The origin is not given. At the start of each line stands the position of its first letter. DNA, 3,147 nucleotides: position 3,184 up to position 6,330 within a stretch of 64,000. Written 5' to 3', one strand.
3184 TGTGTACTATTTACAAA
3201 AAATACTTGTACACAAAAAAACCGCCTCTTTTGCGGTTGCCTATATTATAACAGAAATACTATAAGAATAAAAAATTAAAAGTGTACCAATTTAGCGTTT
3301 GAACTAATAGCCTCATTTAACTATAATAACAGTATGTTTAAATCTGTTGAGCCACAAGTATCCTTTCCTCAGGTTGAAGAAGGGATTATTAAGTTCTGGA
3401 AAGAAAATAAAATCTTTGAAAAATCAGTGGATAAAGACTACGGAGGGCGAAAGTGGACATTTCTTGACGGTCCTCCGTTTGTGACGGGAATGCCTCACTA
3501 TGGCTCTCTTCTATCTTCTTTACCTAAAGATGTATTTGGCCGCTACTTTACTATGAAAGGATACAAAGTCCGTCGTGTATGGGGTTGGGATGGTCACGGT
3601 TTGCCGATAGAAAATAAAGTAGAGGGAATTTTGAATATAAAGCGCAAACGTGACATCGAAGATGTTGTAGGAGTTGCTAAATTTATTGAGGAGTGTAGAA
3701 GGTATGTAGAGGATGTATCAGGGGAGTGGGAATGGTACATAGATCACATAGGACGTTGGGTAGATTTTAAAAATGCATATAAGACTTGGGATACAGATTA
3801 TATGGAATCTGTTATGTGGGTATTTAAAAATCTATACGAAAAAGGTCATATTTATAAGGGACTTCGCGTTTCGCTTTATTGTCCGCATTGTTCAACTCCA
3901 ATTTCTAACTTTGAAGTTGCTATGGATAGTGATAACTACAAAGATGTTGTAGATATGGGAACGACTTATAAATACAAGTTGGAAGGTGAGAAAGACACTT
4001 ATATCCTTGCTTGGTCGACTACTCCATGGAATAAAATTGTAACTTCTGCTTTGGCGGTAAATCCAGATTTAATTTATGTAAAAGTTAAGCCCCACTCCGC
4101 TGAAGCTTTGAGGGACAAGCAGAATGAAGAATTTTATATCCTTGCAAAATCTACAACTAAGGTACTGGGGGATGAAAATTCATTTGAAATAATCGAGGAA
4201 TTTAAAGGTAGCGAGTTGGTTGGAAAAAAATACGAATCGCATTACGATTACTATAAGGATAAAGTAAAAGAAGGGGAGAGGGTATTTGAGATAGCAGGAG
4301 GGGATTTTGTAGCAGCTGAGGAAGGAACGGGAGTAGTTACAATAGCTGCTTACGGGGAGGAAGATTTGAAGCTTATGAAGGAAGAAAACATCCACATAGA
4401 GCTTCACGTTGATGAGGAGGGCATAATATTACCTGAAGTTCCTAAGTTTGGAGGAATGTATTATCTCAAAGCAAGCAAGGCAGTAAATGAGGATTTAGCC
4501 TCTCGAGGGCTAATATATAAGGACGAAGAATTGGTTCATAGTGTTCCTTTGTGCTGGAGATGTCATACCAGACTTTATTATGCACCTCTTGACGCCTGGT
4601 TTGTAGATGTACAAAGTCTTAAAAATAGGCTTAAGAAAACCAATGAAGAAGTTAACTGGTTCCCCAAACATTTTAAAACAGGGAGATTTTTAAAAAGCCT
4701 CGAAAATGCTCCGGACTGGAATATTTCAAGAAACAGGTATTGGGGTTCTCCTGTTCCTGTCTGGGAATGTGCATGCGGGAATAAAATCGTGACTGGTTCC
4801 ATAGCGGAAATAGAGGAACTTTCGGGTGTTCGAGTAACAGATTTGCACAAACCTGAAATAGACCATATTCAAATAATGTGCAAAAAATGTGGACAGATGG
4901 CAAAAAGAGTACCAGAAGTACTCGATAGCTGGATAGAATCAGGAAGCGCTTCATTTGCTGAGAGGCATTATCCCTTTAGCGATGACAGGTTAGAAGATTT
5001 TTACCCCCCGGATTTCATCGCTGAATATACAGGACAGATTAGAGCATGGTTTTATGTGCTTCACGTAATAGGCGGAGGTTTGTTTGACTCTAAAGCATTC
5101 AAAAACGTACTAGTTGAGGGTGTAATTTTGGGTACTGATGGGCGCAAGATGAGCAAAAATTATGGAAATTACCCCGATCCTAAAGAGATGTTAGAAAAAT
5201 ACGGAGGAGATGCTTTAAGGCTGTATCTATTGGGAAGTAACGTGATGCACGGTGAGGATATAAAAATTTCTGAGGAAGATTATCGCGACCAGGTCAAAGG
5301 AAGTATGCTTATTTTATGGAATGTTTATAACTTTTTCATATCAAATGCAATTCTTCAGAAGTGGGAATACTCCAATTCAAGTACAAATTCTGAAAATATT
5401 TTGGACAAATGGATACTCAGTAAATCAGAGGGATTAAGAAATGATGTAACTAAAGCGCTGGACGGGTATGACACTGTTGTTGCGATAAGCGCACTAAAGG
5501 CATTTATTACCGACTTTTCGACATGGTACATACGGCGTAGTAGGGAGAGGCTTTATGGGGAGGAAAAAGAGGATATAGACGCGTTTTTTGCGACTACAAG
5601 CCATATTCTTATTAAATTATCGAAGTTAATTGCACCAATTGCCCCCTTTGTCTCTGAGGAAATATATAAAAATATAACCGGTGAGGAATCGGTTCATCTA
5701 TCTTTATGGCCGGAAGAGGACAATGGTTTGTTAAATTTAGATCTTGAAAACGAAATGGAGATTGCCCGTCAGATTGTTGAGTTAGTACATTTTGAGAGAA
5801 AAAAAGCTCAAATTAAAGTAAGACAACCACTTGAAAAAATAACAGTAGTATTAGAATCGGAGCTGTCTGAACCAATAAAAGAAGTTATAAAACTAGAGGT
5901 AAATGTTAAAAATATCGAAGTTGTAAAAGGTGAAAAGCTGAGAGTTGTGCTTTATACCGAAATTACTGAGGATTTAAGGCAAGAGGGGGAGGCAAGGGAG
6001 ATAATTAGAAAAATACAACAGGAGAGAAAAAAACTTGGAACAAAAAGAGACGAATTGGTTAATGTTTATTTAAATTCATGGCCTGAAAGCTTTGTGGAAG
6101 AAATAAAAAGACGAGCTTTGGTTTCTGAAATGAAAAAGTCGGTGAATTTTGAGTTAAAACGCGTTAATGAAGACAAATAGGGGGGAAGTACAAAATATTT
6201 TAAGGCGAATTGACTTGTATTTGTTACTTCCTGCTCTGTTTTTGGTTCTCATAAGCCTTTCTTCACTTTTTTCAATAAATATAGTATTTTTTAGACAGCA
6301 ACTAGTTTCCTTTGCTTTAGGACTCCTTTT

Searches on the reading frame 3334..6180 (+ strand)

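Call 99: search_protein_families(library=pfam, proteins=[window:3334-6180:+], max_evalue=0.00001)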
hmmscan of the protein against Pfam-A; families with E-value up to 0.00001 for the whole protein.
window:3334-6180:+ (948 aa): 4 families
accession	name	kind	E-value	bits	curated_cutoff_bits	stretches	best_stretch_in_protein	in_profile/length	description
PF00133.28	tRNA-synt_1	-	3.1e-113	379.1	22.7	1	18-641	2-411/414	tRNA synthetases class I (I, L, M and V)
PF08264.19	Anticodon_1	-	7.4e-32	110.7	25.1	1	691-836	1-147/148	Anticodon-binding domain of tRNA ligase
PF09334.17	tRNA-synt_1g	-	3.9e-20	72.4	20.1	1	48-195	8-135/391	tRNA synthetases class I (M)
PF19302.4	DUF5915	-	1.5e-07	31.6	27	1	856-913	87-144/195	Domain of unknown function (DUF5915)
